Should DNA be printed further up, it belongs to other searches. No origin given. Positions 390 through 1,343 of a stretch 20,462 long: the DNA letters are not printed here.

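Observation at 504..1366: Opposite-strand island: coiled-coil protein plus ribbon-helix-helix protein with its own terminator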

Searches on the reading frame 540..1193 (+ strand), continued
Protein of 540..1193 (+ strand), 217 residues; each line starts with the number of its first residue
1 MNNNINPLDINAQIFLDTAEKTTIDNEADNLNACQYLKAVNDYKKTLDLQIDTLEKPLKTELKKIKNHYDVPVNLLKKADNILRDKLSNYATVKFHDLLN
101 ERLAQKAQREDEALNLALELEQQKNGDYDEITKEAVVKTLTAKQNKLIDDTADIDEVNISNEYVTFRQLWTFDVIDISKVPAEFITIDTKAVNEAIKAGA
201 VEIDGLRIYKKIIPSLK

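Call 42: search_dna_similar(query=P0020, collection=phages, mode=protein, max_evalue=0.001, max_rows=40)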
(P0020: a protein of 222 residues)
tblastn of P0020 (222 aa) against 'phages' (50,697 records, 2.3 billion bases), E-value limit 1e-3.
Records with a match: 2; places in all: 2; records where one place covers at least 80% of the query: 2.
Best place of each record, by identity: <60% 2.
By first word of the organism name: Dulem 2.
By host as written in the record: Eulemur fulvus collaris 1; Varecia variegata 1.
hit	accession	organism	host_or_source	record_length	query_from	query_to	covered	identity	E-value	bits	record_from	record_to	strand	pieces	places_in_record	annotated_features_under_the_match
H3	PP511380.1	Dulem virus 29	Eulemur fulvus collaris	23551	35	214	81%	28.1%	6e-9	61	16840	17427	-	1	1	hypothetical protein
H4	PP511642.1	Dulem virus 29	Varecia variegata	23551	35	214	81%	28.1%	6e-9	61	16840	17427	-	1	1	hypothetical protein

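Call 47: fold_search(model_id=the predicted structure, library=viral)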
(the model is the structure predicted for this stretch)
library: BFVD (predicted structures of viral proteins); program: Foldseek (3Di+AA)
matches with E <= 10: 97; with E <= 0.001: 1
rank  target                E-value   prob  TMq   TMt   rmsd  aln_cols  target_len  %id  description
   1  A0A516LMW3            1.5e-07  1.00  0.57  0.32   8.4       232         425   16  (no name in the UniProt tables at hand)
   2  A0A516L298            2.4e-02  0.84  0.27  0.30  13.7       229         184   14  (no name in the UniProt tables at hand)
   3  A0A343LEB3            2.9e-02  0.60  0.25  0.16  21.7       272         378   18  HNH nuclease domain-containing protein [Leptospira phage LE4]
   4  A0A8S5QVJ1            5.2e-02  0.89  0.38  0.31  43.0       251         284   16  Uncharacterized protein [Siphoviridae sp. ctQNW6]
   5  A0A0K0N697            6.3e-02  0.28  0.16  0.10  16.7       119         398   21  PD-(D/E)XK endonuclease-like domain-containing protein [Tsukamurella phage TIN4]
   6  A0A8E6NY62            8.7e-02  0.69  0.22  0.17  14.5       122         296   18  (no name in the UniProt tables at hand)
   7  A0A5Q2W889            9.2e-02  0.97  0.53  0.51  11.3       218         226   12  (no name in the UniProt tables at hand)
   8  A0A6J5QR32            2.0e-01  0.44  0.21  0.32  17.2       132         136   12  Uncharacterized protein [uncultured Caudovirales phage]
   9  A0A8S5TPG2            2.1e-01  0.21  0.17  0.24  17.2       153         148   18  Uncharacterized protein [Podoviridae sp. ct2iq11]
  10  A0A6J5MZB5            3.5e-01  0.14  0.15  0.20  12.8       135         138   10  Uncharacterized protein [uncultured Caudovirales phage]
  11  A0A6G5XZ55            4.5e-01  0.15  0.19  0.27  19.6       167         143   11  (no name in the UniProt tables at hand)
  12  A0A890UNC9            9.7e-01  0.14  0.17  0.28  14.1        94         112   13  Uncharacterized protein [Microbacterium phage Shocker]
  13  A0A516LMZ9            1.5e+00  0.41  0.27  0.36  11.1       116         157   20  (no name in the UniProt tables at hand)
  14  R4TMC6                1.6e+00  0.11  0.25  0.29  13.8       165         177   12  Uncharacterized protein [Haloarcula hispanica tailed virus 1]
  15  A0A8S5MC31            1.6e+00  0.06  0.15  0.14  21.9       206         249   13  Uncharacterized protein [Podoviridae sp. ct53O25]
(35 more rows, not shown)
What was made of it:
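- Tried and rejected: BFVD gave one unnamed 425-aa viral protein (E 1.5e-7) and weak hits to HNH or PD-(D/E)XK-containing phage proteins (call 47).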

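Call 58: search_protein_families(library=phrogs, proteins=[P0020, P0066, P0133], max_evalue=1)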
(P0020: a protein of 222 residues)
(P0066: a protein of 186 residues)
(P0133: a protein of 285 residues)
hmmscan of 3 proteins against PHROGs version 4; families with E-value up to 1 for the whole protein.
P0020 (222 aa): 7 families
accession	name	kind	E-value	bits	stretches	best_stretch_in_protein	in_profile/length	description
phrog_10477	-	DNA, RNA and nucleotide metabolism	8.1e-14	53.1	2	3-131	7-134/243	exonuclease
phrog_1376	-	unknown function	9.6e-07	29.3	1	37-126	44-133/362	-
phrog_674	-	unknown function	1.9e-06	28.4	1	38-109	46-117/312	-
phrog_20262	-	unknown function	0.15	13.2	1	45-93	44-92/146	-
phrog_491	-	DNA, RNA and nucleotide metabolism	0.33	11.6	0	42-110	13-80/176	Mu Gam-like end protection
phrog_3394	-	unknown function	0.46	8.6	1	23-123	106-208/1862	-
phrog_25870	-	unknown function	0.73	9.2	0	103-135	19-53/595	-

P0066 (186 aa): 3 families
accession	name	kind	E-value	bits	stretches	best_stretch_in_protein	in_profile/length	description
phrog_10477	-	DNA, RNA and nucleotide metabolism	9.9e-16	59.4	2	17-113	24-117/243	exonuclease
phrog_491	-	DNA, RNA and nucleotide metabolism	0.01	16.5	1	51-166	24-141/176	Mu Gam-like end protection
phrog_674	-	unknown function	0.024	15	1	18-112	28-122/312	-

P0133 (285 aa): 4 families
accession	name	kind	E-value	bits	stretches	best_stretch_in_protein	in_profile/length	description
phrog_10477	-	DNA, RNA and nucleotide metabolism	1.9e-08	35.6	1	51-174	50-168/243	exonuclease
phrog_9502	-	tail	0.031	14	1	129-240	218-324/647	tail fiber protein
phrog_1538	-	tail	0.23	11.1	1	99-204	337-449/811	tail length tape measure protein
phrog_7655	-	DNA, RNA and nucleotide metabolism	0.29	10.9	1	113-225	405-512/551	RecE-like recombination exonuclease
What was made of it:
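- Closest known: Bacteriophage Mu Gam / Ku-like DNA-end-binding proteins. Same: One family member hits phrog_491 over both halves (E 0.01, call 58).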

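Call 62: find_related_loci(query=A1, collection=viral_contigs, flank=6000)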
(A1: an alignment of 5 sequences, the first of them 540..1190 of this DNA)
Query A1 (217 aa) in viral_contigs; peptide patterns used: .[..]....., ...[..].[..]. (x = any residue, [..] = any of these).
80 stretches matched a pattern; 19 encode a relative of the query (tblastn E <= 1e-3); 19 distinct loci.
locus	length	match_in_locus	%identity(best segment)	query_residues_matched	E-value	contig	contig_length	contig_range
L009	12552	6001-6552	27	2-210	4e-16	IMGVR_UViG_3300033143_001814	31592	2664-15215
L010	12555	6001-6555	26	1-210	9e-16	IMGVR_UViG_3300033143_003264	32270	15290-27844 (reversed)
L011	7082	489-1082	28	11-217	4e-14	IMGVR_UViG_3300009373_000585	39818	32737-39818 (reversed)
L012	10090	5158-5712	26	1-210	1e-13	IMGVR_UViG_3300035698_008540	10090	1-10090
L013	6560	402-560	47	159-211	3e-12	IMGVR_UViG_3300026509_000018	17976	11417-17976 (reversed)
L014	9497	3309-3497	40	147-211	1e-11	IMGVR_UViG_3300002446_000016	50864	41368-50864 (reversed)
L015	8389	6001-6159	45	161-211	6e-9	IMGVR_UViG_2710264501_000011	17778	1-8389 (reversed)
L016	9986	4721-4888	34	164-217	6e-8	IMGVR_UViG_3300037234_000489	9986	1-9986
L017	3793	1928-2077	41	167-210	3e-7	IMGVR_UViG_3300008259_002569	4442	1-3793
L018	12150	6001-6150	41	167-210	3e-7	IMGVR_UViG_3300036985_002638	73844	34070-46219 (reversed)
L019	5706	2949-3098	41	167-210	3e-7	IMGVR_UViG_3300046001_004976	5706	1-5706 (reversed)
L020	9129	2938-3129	35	154-210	7e-7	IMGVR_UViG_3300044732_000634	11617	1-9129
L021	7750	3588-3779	35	154-210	7e-7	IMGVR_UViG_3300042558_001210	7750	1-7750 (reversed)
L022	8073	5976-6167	35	154-210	7e-7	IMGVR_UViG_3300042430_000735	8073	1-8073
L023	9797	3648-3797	32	164-211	5e-6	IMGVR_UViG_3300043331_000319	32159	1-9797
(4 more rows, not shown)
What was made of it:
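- Tried and rejected: A1 worked (call 62).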

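Call 71: find_encoding_contigs(protein=P0005, flank=4000, max_places=2)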
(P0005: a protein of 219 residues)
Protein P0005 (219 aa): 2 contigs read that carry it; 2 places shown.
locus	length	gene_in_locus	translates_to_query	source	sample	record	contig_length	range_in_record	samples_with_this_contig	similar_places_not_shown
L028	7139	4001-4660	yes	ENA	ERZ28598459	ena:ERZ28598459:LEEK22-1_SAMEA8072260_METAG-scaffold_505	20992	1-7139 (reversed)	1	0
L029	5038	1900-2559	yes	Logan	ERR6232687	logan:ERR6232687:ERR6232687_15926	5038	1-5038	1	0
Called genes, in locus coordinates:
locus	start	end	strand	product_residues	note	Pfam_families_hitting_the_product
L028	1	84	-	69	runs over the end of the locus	-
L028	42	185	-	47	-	-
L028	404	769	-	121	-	-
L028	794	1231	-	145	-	-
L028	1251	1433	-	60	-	-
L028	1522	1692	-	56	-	-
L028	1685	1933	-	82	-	-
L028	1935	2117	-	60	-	-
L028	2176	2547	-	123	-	-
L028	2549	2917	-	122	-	PF06147:DUF968 (faint)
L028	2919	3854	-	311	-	PF12684:DUF3799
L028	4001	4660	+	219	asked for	-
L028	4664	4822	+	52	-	-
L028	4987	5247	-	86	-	-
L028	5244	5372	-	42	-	-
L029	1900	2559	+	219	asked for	-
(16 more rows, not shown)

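Call 72: find_encoding_contigs(protein=P0006, flank=4000, max_places=2)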
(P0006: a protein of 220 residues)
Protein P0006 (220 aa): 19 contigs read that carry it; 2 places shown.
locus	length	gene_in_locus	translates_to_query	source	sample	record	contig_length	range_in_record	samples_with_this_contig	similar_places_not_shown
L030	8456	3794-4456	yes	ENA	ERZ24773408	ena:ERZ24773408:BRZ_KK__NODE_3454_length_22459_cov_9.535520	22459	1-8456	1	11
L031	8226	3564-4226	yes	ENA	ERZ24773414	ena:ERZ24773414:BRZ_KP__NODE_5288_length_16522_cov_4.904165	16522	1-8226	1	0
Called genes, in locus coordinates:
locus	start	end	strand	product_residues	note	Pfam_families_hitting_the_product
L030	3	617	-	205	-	?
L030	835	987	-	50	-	-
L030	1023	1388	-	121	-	PF07603:Lcl_C (weak)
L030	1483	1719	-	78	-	-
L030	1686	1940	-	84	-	-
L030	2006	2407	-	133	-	PF09643:YopX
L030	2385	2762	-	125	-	PF06147:DUF968 (faint)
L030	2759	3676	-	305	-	-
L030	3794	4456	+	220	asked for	-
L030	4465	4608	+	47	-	-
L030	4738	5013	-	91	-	-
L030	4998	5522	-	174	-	-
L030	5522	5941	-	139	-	PF07486:Hydrolase_2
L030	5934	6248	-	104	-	-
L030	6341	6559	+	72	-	-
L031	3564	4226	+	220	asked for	-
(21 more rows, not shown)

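Call 73: find_encoding_contigs(protein=P0008, flank=4000, max_places=2)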
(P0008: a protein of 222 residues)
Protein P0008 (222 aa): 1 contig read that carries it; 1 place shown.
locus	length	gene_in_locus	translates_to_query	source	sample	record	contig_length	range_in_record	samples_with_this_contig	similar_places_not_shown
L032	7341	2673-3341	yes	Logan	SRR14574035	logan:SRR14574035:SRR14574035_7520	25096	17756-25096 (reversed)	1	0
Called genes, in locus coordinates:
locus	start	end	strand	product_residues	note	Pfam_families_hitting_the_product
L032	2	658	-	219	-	?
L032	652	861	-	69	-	-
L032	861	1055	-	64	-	-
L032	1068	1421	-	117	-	PF03692:CxxCxxCC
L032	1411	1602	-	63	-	-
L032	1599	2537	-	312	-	-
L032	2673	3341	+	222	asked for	-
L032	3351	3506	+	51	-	-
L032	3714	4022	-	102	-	-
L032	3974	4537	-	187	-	-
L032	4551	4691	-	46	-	-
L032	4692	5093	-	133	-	PF07486:Hydrolase_2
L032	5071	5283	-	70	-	-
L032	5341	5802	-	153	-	PF25223:DUF7841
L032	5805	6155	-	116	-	-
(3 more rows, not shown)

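Call 86: search_protein_families(library=phrogs, proteins=[L009:6570-7289:+, L009:7280-8176:+, L012:6058-6807:+, L012:6820-7776:+, L011:1092-2237:+, L011:2258-2989:+, L018:6522-7277:+, L013:1230-1817:+, L006:5084-6001:+, L014:3779-4249:+], max_evalue=0.0001)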
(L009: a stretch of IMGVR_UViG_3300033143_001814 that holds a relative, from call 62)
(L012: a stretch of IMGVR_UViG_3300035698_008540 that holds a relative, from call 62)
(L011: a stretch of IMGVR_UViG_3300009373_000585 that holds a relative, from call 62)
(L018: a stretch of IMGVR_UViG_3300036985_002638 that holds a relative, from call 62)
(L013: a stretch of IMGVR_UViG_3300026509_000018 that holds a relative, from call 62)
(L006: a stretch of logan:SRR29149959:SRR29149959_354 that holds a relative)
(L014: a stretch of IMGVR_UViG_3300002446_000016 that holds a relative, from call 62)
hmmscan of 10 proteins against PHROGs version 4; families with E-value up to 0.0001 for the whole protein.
L009:6570-7289:+ (240 aa): 4 families
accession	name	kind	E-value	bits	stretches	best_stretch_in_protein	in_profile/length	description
phrog_27100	-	unknown function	2.9e-14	53.9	1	19-175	19-175/386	-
phrog_4400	-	unknown function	8.5e-13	49.4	1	27-182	23-193/248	-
phrog_16176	-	unknown function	1.5e-09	38.2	0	85-170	178-259/477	-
phrog_18122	-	unknown function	1e-08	36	1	77-170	95-184/365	-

L009:7280-8176:+ (299 aa): 1 family
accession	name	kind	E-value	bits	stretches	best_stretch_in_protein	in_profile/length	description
phrog_7339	-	DNA, RNA and nucleotide metabolism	3.6e-19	70.1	1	12-213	25-201/263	DNA repair exonuclease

L012:6058-6807:+ (250 aa): 1 family
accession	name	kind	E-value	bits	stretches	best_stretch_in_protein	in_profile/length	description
phrog_7339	-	DNA, RNA and nucleotide metabolism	3.1e-14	54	1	55-164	95-201/263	DNA repair exonuclease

L012:6820-7776:+ (319 aa): 0 families

L011:1092-2237:+ (382 aa): 5 families
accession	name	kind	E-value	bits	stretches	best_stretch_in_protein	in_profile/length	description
phrog_561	-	DNA, RNA and nucleotide metabolism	1.5e-12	48.6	1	12-286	298-570/633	RecT-like ssDNA annealing protein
phrog_4171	-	DNA, RNA and nucleotide metabolism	6.7e-12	46.7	1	9-352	33-375/392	RecT-like ssDNA annealing protein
phrog_252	-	DNA, RNA and nucleotide metabolism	3.4e-06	27.8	1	80-232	88-241/263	Bet-like ssDNA annealing protein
phrog_10056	-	DNA, RNA and nucleotide metabolism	1.1e-05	26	1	92-196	115-215/302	RecT-like ssDNA annealing protein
phrog_2780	-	DNA, RNA and nucleotide metabolism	3.4e-05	24.4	1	126-345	173-341/369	RecT-like ssDNA annealing protein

L011:2258-2989:+ (244 aa): 8 families
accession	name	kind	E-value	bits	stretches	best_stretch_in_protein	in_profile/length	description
phrog_16167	-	DNA, RNA and nucleotide metabolism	2.2e-39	137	1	1-169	1-154/315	replication initiation protein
phrog_12556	-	DNA, RNA and nucleotide metabolism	2.8e-34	120.2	1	1-113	1-107/347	replication initiation protein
phrog_17247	-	unknown function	1.8e-30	107.3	1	1-116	1-110/295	-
phrog_2149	-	DNA, RNA and nucleotide metabolism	2e-17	64.9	1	2-122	1-122/289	replication initiation protein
phrog_1408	-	DNA, RNA and nucleotide metabolism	2.1e-15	58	1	1-116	1-114/302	replication initiation protein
phrog_5718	-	DNA, RNA and nucleotide metabolism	7.9e-09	36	1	1-106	1-106/394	HNH endonuclease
phrog_5810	-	DNA, RNA and nucleotide metabolism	2.5e-08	34.8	1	25-117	17-109/268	replication initiation protein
phrog_8130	-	unknown function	1.8e-07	31.5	1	1-62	11-72/434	-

L018:6522-7277:+ (252 aa): 1 family
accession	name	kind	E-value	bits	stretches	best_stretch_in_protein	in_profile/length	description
phrog_6706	-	unknown function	1.9e-50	173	1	1-211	1-209/225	-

L013:1230-1817:+ (196 aa): 0 families

L006:5084-6001:+ (306 aa): 2 families
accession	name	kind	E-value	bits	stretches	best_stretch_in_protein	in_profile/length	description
phrog_298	-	DNA, RNA and nucleotide metabolism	4.2e-18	66.7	1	23-229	41-191/293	exonuclease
phrog_466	-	DNA, RNA and nucleotide metabolism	5.2e-12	46.8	1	38-237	118-311/446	exonuclease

L014:3779-4249:+ (157 aa): 9 families
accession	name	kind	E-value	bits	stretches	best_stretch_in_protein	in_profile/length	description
phrog_99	-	DNA, RNA and nucleotide metabolism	1.4e-41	144.4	1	28-156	144-268/383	HNH endonuclease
phrog_4578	-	DNA, RNA and nucleotide metabolism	2.7e-31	109.2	1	60-154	27-121/130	HNH endonuclease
phrog_3593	-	DNA, RNA and nucleotide metabolism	1.7e-17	64.8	1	31-150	80-199/210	HNH endonuclease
phrog_374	-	DNA, RNA and nucleotide metabolism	9e-16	58.8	1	52-155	318-414/617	HNH endonuclease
phrog_36769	-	unknown function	8.3e-11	42.8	1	38-146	232-346/367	-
phrog_13470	-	DNA, RNA and nucleotide metabolism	3.5e-09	38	1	79-132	77-127/152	HNH endonuclease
phrog_959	-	DNA, RNA and nucleotide metabolism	2.1e-08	35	1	31-111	41-123/138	HNH endonuclease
phrog_59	-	DNA, RNA and nucleotide metabolism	3.8e-06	27.5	1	29-138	172-246/423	HNH endonuclease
phrog_953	-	DNA, RNA and nucleotide metabolism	9e-06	26.2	1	88-152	301-366/420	HNH endonuclease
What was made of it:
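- The member, then a RecT-like protein (L011, call 86). The member, then a 'DNA repair exonuclease' (phrog_7339) within two genes (L009 and L012, call 86).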

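Call 87: find_encoding_contigs(protein=P0066, flank=4000, max_places=1)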
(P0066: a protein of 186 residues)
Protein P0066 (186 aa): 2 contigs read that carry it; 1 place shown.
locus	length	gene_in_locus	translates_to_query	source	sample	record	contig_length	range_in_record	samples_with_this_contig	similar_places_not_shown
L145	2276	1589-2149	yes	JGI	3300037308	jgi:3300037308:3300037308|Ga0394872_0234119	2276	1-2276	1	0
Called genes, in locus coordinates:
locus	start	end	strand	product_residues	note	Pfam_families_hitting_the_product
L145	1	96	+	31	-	?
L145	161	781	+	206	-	PF04404:ERF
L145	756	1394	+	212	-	PF09588:YqaJ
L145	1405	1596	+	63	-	-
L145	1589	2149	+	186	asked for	-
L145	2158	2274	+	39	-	?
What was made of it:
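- Closest known: Lambda Red module. Same: The logic of the gene neighbourhood matches: a small accessory protein is encoded beside an exonuclease and an annealing protein (calls 86, 87).
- ERF, then YqaJ exonuclease, then a 63-aa gene, then the member (L145, call 87). Distant homologues sit in recombination modules (calls 86, 87).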

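Call 88: find_encoding_contigs(protein=P0100, flank=4000, max_places=1)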
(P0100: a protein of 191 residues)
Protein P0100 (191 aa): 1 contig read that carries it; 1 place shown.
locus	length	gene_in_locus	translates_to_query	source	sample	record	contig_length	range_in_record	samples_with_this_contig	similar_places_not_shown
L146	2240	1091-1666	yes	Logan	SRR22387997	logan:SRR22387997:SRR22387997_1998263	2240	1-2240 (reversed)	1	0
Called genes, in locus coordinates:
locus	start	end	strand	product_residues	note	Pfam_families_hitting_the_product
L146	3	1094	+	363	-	?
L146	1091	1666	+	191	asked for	-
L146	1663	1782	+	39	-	-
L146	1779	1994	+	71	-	-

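Call 89: find_encoding_contigs(protein=P0150, flank=4000, max_places=1)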
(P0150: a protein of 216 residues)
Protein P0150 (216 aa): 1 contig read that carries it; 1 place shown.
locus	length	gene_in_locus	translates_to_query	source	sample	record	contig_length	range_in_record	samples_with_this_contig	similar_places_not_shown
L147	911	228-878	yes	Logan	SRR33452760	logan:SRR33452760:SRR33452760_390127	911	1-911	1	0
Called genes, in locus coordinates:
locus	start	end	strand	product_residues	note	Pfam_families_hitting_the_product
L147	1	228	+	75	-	?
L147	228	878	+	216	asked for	-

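Call 90: find_encoding_contigs(protein=P0045, flank=4000, max_places=1)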
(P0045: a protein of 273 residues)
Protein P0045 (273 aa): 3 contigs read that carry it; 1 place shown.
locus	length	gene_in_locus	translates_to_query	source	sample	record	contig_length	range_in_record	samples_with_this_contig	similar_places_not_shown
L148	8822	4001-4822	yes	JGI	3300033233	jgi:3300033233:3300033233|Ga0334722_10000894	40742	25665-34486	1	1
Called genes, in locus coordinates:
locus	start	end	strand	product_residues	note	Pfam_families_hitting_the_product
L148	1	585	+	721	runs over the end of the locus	PF00476:DNA_pol_A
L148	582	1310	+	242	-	PF01242:PTPS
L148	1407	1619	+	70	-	-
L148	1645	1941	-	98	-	-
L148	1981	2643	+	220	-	-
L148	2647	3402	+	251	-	-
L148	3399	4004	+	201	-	-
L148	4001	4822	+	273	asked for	-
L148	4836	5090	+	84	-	-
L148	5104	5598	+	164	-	-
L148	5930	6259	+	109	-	-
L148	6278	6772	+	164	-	PF01471:PG_binding_1, PF09374:PG_binding_3 (weak)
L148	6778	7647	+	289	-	PF00589:Phage_integrase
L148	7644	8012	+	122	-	PF04386:SspB (weak)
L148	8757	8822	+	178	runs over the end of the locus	-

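Call 91: list_cluster_members(proteins=[P0006, P0011, P0020, P0027, P0035, P0045, P0066, P0100, P0133, P0150])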
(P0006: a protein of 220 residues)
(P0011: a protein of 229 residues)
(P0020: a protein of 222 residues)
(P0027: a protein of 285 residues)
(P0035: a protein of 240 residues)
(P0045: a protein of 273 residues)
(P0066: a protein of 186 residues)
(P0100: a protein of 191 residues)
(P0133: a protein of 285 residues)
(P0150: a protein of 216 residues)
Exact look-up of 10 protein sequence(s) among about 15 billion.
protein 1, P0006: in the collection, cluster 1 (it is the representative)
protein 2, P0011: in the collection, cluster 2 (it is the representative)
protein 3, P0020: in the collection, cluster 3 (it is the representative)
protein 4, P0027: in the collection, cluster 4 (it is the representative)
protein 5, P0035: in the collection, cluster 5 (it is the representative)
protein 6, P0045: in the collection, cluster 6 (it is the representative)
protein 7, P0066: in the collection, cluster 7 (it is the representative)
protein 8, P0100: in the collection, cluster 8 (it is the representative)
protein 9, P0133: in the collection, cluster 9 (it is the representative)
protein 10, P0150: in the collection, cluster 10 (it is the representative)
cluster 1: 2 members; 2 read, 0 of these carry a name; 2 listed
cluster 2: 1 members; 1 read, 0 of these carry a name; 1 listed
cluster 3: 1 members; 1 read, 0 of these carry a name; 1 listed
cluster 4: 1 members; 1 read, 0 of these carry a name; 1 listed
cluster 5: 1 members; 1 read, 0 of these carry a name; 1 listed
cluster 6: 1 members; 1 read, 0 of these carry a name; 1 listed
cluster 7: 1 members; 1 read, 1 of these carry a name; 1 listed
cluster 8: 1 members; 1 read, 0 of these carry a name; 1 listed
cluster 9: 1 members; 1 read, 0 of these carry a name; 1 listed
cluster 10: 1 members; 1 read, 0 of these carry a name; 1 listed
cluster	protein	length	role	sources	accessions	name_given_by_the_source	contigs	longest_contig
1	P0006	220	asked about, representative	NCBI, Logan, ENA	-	-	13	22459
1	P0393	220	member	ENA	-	-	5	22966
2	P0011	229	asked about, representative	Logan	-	-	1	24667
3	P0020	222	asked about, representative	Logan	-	-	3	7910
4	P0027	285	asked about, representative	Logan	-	-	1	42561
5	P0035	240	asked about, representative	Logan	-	-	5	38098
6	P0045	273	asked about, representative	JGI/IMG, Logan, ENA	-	-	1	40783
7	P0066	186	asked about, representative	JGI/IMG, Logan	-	hypothetical protein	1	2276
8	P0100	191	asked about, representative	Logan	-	-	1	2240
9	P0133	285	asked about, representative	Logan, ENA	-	-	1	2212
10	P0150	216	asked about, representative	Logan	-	-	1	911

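Call 92: search_dna_similar(query=P0035, collection=phages, mode=protein, max_evalue=0.001, max_rows=25)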
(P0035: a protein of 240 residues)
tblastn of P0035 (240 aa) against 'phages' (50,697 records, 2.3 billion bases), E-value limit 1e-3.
Records with a match: 2; places in all: 2; records where one place covers at least 80% of the query: 0.
Best place of each record, by identity: <60% 2.
By first word of the organism name: Dulem 2.
By host as written in the record: Eulemur fulvus collaris 1; Varecia variegata 1.
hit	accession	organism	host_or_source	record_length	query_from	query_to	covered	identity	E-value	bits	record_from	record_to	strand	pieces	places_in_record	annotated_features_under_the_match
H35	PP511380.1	Dulem virus 29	Eulemur fulvus collaris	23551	178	238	25%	31.1%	2e-5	51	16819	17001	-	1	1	hypothetical protein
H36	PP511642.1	Dulem virus 29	Varecia variegata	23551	178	238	25%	31.1%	2e-5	51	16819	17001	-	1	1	hypothetical protein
